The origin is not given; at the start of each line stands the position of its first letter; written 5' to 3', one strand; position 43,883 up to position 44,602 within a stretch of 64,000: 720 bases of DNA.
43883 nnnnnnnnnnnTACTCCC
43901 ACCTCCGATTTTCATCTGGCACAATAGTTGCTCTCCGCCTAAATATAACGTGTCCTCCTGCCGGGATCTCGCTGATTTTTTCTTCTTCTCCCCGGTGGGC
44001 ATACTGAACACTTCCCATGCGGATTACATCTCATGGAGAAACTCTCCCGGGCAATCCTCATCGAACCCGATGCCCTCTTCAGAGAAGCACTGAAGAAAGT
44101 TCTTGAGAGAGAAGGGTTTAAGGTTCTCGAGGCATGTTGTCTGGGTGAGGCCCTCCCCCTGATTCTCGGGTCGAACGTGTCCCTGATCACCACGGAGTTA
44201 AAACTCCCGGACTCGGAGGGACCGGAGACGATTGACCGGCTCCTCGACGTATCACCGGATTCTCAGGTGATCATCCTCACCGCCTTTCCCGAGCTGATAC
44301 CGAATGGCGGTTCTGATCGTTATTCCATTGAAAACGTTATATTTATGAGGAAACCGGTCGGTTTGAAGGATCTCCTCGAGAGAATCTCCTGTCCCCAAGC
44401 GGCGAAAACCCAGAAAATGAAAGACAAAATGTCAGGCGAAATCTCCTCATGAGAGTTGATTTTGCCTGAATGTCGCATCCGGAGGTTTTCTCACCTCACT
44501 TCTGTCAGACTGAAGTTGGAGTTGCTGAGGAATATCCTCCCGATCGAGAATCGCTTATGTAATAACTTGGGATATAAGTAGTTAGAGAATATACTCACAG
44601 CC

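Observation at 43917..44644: Two textbook sigma-54 promoters immediately downstream of an NtrC-type activator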

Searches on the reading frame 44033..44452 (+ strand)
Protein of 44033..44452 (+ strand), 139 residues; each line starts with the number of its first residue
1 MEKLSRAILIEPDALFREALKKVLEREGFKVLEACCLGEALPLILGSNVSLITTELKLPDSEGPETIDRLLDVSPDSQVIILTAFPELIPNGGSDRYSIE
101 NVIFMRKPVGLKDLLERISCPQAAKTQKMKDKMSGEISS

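Call 6: search_protein_families(library=pfam, proteins=[window:44033-44452:+], max_evalue=0.01)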
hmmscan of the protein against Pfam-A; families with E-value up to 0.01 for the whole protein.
window:44033-44452:+ (139 aa): 1 family
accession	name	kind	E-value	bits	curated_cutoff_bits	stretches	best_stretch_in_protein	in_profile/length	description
PF00072.30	Response_reg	-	4.7e-12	46.5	30.2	1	8-118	2-110/111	Response regulator receiver domain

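Call 11: find_encoding_contigs(protein=window:44033-44449:+, flank=3000, max_places=6)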
Protein window:44033-44449:+ (139 aa): 4 contigs read that carry it; 4 places shown.
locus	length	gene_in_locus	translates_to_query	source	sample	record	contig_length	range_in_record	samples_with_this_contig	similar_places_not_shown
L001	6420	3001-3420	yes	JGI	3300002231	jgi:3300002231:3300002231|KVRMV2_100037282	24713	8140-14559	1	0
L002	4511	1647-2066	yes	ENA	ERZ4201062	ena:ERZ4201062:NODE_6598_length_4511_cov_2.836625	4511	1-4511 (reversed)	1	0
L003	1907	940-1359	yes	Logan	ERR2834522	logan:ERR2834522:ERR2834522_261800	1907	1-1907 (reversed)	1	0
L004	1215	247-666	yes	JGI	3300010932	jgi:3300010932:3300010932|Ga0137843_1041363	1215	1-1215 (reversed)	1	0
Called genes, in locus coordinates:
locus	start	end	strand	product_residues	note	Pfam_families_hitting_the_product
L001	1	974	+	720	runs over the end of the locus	PF00989:PAS, PF08448:PAS_4, PF13426:PAS_9, PF08448:PAS_4, PF13426:PAS_9 (weak), PF00989:PAS, PF08448:PAS_4, PF13426:PAS_9, +4 more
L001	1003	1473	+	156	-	PF02518:HATPase_c, PF14501:HATPase_c_5 (weak)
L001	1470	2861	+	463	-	-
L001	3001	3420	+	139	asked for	PF00072:Response_reg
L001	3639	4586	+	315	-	PF01436:NHL (faint)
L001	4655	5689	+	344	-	PF14522:Cytochrome_C7 (faint), PF14537:Cytochrom_c3_2 (faint), PF09699:Paired_CXXCH_1 (faint)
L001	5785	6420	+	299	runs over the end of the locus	PF01436:NHL (faint)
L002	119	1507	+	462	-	PF00072:Response_reg, PF23198:PDE8A_N (weak), PF00158:Sigma54_activat, PF14532:Sigma54_activ_2, PF07728:AAA_5, PF25601:AAA_lid_14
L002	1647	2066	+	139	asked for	PF00072:Response_reg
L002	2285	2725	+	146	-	-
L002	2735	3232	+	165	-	PF01436:NHL (faint)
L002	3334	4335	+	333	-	PF14522:Cytochrome_C7 (faint), PF14537:Cytochrom_c3_2 (faint), PF09699:Paired_CXXCH_1 (faint)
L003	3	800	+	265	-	?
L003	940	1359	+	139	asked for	PF00072:Response_reg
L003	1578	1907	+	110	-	?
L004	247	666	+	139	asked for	PF00072:Response_reg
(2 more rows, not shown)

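Call 12: find_homologous_proteins(query=window:44033-44449:+, max_evalue=0.001)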
Query window:44033-44449:+ (139 aa): 2 proteins with E <= 0.001 among 216 candidates.
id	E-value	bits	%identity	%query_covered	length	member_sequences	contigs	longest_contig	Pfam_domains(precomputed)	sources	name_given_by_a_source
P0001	3.6e-82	291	100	100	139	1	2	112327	PF00072.31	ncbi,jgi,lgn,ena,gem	-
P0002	3.5e-31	126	56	94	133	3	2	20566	PF00072.31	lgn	-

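Call 13: find_encoding_contigs(protein=P0002, flank=6000, max_places=6)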
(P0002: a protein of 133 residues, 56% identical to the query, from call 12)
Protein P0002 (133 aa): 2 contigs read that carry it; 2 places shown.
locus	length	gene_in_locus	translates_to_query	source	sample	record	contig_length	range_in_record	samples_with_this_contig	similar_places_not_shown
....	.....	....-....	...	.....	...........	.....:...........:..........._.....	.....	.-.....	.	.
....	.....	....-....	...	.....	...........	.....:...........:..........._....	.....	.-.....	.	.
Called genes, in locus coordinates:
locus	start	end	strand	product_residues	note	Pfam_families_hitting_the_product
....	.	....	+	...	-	?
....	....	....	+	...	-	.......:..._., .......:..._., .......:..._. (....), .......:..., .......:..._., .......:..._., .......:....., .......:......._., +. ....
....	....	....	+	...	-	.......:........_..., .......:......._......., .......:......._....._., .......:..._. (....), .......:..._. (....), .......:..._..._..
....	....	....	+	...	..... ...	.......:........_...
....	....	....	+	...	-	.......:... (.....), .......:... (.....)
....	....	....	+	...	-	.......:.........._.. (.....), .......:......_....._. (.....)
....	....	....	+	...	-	-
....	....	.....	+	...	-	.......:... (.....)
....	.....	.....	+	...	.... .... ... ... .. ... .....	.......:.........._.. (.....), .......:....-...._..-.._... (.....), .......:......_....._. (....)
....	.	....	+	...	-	?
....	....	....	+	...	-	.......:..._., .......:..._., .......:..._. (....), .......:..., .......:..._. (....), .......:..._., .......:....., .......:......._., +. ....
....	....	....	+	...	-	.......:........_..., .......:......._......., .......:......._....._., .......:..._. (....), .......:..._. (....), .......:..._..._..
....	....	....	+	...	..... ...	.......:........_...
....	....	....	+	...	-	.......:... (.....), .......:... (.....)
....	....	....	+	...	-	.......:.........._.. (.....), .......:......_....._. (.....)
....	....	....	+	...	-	-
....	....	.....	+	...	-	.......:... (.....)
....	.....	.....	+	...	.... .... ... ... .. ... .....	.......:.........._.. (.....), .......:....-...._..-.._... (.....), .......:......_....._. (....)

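Call 57: find_related_loci(query=A7, collection=metagenome_contigs, flank=3000)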
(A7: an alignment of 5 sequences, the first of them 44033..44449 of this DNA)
Query A7 (139 aa) in metagenome_contigs; peptide patterns used: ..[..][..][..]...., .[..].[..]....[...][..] (x = any residue, [..] = any of these).
310 stretches matched a pattern; 2 encode a relative of the query (tblastn E <= 1e-3); 2 distinct loci.
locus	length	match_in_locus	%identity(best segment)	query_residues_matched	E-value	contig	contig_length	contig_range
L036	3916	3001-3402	46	1-136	1e-35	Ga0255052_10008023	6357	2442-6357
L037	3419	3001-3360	29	8-131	3e-8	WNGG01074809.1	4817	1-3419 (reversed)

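Call 60: search_protein_families(library=ncbifam, proteins=[window:44033-44449:+], max_evalue=0.001)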
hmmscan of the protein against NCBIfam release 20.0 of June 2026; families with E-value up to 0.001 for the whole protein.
window:44033-44449:+ (139 aa): 27 families (the best 25 are shown)
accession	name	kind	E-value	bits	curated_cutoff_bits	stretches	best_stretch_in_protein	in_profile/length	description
NF046022.1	RespRegCpdRBruc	equivalog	4.2e-10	39.7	180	1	5-118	2-113/120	cell cycle two-component system response regulator CpdR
NF033791.1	ActR_PrrA_rreg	equivalog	7e-09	35.9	250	1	8-135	5-130/173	ActR/PrrA/RegA family redox response regulator transcription factor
NF007928.2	PRK10643.1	equivalog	7e-08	32.4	330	1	8-118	4-112/216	two-component system response regulator PmrA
NF045505.1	RR_RssB_Pseudo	equivalog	7.4e-07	28.5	700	1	7-84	8-85/394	two-component system response regulator RssB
NF053512.1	nitric_RR_NosR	exception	8.6e-06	25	400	1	18-87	12-81/422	response regulator c-di-GMP phosphodiesterase, NosR family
NF047654.1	DiguCycDgcRLepto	equivalog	8.9e-06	24.8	500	1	7-132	5-128/295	diguanylate cyclase DgcR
TIGR01818.1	ntrC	equivalog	1.7e-05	23.8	558.6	1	10-129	4-121/463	nitrogen regulation protein NR(I)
NF047785.1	respo_reg_MadR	equivalog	2.6e-05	23.7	300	1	6-85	2-86/209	MadR family response regulator transcription factor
NF011695.0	PRK15115.1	equivalog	4.6e-05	22.4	763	1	5-119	7-119/445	two-component system response regulator GlrR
NF046020.1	HisKinCckABruc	equivalog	5.3e-05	21.3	1000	1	7-115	752-860/868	cell cycle histidine kinase CckA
NF007005.1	PRK09468.1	equivalog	7.9e-05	22.2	331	1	5-119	4-116/237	osmolarity response regulator transcription factor OmpR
NF006623.1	PRK09191.1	subfamily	9.1e-05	22.3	240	1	6-94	139-228/258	PhyR family response regulator anti-anti-sigma factor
NF045717.1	DVU0259_DivK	exception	0.00011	22.4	160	1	8-118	6-112/117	DVU0259 family response regulator domain-containing protein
NF008034.0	PRK10766.1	equivalog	0.00011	21.7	275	1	8-130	6-132/231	two-component system response regulator TorR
NF007969.0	PRK10693.1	equivalog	0.00014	21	329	1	8-102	11-105/337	two-component system response regulator RssB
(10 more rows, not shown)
